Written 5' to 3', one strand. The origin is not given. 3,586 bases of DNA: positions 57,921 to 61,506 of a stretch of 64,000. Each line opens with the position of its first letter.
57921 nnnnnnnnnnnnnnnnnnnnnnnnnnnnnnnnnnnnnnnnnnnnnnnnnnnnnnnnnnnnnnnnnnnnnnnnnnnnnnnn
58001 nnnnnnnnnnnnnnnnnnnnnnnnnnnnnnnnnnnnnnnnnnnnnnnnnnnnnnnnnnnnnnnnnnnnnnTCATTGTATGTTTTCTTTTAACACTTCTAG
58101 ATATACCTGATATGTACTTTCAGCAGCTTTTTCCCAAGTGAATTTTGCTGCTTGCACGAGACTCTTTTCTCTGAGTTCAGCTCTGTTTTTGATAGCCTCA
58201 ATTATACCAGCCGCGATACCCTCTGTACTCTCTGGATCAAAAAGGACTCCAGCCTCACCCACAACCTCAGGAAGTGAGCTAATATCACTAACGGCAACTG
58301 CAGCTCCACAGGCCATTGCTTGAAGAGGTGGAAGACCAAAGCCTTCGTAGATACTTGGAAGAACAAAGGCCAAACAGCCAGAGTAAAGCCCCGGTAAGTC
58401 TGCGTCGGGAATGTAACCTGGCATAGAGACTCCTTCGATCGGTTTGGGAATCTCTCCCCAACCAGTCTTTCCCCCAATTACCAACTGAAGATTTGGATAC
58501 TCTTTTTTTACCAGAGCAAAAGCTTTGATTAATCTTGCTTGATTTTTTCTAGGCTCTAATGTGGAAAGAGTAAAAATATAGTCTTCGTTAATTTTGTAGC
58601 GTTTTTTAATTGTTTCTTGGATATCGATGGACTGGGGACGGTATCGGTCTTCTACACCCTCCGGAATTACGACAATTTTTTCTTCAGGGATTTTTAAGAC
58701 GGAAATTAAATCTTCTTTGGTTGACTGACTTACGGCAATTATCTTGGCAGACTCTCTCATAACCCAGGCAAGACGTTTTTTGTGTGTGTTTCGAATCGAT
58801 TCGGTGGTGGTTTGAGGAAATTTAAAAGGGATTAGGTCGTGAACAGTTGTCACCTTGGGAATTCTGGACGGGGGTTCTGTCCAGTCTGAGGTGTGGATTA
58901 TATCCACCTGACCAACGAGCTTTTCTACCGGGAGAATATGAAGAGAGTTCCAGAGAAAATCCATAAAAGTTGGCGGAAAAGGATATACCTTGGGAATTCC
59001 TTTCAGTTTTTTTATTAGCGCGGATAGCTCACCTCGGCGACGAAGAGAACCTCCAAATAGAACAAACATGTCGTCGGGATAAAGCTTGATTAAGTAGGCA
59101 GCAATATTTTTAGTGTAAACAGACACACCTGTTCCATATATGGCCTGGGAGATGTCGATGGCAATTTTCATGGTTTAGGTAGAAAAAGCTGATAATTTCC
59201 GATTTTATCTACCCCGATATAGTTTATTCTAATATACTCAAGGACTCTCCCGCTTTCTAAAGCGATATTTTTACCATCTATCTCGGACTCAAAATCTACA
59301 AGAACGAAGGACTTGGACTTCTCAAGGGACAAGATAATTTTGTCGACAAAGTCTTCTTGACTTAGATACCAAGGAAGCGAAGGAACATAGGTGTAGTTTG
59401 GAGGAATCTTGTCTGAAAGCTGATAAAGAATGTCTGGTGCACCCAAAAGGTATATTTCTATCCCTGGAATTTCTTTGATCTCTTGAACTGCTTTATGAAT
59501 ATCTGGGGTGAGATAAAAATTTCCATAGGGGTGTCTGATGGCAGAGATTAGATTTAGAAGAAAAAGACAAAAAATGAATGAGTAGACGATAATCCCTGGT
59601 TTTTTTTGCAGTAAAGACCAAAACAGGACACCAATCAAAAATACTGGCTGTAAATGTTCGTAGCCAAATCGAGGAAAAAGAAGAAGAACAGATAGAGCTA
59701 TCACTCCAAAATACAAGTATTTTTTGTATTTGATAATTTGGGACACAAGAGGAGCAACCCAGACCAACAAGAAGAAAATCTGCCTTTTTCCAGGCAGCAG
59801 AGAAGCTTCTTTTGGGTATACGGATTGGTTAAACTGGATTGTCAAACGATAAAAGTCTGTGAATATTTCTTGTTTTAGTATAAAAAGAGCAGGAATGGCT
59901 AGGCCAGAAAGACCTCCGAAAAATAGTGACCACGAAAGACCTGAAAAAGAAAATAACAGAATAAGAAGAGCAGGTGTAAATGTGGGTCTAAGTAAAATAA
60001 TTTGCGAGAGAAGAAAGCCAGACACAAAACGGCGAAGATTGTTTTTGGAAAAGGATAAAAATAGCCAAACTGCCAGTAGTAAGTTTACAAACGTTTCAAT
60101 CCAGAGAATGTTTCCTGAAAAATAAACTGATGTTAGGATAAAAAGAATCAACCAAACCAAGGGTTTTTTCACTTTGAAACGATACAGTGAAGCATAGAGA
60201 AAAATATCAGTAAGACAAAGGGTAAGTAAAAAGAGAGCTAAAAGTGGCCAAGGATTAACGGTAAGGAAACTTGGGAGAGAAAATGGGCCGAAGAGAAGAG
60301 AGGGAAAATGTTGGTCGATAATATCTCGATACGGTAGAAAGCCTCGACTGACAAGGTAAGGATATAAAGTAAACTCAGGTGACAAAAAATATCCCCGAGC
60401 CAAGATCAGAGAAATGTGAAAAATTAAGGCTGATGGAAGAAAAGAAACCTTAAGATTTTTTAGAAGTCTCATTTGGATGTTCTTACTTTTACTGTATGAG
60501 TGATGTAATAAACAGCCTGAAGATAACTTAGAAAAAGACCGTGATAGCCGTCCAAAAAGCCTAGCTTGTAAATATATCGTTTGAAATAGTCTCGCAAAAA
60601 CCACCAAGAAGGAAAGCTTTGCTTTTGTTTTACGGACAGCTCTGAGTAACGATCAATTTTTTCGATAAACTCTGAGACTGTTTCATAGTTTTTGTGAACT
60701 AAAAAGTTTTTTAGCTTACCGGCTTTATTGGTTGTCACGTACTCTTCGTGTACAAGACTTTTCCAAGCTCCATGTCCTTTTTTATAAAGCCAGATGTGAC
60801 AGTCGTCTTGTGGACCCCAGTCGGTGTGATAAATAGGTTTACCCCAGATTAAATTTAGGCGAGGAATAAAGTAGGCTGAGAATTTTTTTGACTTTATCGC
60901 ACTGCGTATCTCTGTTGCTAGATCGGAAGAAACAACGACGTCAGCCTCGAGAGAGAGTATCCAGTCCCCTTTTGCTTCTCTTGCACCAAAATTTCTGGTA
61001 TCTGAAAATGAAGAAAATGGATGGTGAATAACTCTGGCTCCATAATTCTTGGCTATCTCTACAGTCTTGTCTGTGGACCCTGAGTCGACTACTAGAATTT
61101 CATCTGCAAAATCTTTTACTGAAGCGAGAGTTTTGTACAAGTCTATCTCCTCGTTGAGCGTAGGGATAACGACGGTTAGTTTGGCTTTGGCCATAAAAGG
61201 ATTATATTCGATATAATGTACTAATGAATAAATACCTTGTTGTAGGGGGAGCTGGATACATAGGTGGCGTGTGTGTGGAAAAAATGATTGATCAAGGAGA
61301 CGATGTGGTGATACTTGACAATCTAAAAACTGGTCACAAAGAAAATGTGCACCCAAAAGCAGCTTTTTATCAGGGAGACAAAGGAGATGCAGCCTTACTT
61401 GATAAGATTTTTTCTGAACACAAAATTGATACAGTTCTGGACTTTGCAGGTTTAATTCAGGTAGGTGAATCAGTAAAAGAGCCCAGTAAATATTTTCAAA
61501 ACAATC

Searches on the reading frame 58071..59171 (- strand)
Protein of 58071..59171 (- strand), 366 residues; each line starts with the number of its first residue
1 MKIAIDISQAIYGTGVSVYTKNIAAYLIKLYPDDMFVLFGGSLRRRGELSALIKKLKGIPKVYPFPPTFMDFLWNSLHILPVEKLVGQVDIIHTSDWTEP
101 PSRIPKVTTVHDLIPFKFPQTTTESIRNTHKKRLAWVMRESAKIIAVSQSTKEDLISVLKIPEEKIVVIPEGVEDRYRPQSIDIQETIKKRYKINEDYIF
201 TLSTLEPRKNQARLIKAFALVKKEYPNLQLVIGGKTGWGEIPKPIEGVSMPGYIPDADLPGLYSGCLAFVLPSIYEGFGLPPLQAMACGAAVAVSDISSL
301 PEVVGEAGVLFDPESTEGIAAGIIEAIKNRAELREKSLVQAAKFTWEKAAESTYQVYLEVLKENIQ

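Call 11: search_protein_families(library=pfam, proteins=[window:58071-59171:-], max_evalue=0.001)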
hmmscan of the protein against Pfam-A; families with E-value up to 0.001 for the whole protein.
window:58071-59171:- (366 aa): 5 families
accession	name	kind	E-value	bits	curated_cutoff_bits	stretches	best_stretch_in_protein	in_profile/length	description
PF00534.26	Glycos_transf_1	-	2e-31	109.3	26.4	1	186-336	3-164/172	Glycosyl transferases group 1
PF13692.12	Glyco_trans_1_4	-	1.6e-24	87.2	27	1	198-329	3-142/142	Glycosyl transferases group 1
PF13439.12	Glyco_transf_4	-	2.4e-20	73.7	28.5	1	15-174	3-167/170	Glycosyltransferase Family 4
PF13579.12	Glyco_trans_4_4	-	0.00011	23.1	29.7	1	15-171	2-157/158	Glycosyl transferase 4-like domain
PF13524.12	Glyco_trans_1_2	-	0.00029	21.2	25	1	221-334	9-119/144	Glycosyl transferase-like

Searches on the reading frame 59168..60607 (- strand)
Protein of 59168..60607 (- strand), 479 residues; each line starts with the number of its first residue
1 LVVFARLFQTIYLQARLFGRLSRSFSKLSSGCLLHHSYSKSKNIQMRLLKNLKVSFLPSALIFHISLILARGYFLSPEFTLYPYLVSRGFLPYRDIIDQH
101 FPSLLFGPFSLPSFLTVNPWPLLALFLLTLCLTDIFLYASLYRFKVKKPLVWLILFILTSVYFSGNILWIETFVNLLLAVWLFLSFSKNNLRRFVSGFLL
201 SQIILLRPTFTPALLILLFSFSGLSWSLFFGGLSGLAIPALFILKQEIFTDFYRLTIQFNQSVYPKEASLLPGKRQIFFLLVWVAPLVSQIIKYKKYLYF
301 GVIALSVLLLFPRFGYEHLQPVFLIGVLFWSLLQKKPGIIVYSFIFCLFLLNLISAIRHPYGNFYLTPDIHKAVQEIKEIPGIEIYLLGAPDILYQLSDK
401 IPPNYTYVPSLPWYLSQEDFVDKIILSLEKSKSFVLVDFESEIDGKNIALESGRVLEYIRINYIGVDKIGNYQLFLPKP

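Call 11: search_protein_families(library=pfam, proteins=[window:59168-60607:-], max_evalue=0.001)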
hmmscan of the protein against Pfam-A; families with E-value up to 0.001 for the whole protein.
window:59168-60607:- (479 aa): 0 families

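Call 12: search_protein_families(library=ncbifam, proteins=[window:59168-60607:-], max_evalue=0.01)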
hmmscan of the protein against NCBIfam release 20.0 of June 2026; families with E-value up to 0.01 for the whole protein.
window:59168-60607:- (479 aa): 0 families

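Call 76: search_protein_families(library=pfam, alignment_id=A3, max_evalue=0.1)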
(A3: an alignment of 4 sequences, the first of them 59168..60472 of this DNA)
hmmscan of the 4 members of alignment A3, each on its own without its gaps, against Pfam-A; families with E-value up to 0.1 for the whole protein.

A. member 1, window:59168-60472:- (434 aa): 0 families

B. families by the number of members that match (of 4 scanned): 2 families
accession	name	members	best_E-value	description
PF13231.12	PMT_2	1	2.8e-10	Dolichyl-phosphate-mannose-protein mannosyltransferase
PF17550.7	PsaF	1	0.022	Family of unknown function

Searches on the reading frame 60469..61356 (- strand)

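Call 11: search_protein_families(library=pfam, proteins=[window:60469-61356:-], max_evalue=0.001)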
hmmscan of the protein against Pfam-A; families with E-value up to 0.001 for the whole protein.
window:60469-61356:- (295 aa): 2 families
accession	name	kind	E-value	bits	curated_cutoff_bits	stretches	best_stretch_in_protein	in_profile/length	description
PF00535.33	Glycos_transf_2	-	1.3e-22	81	23.3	1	61-161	1-110/168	Glycosyl transferase family 2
PF10111.15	Glyco_tranf_2_2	-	1.2e-06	28.7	27.3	1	61-161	1-113/276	Glycosyltransferase like family 2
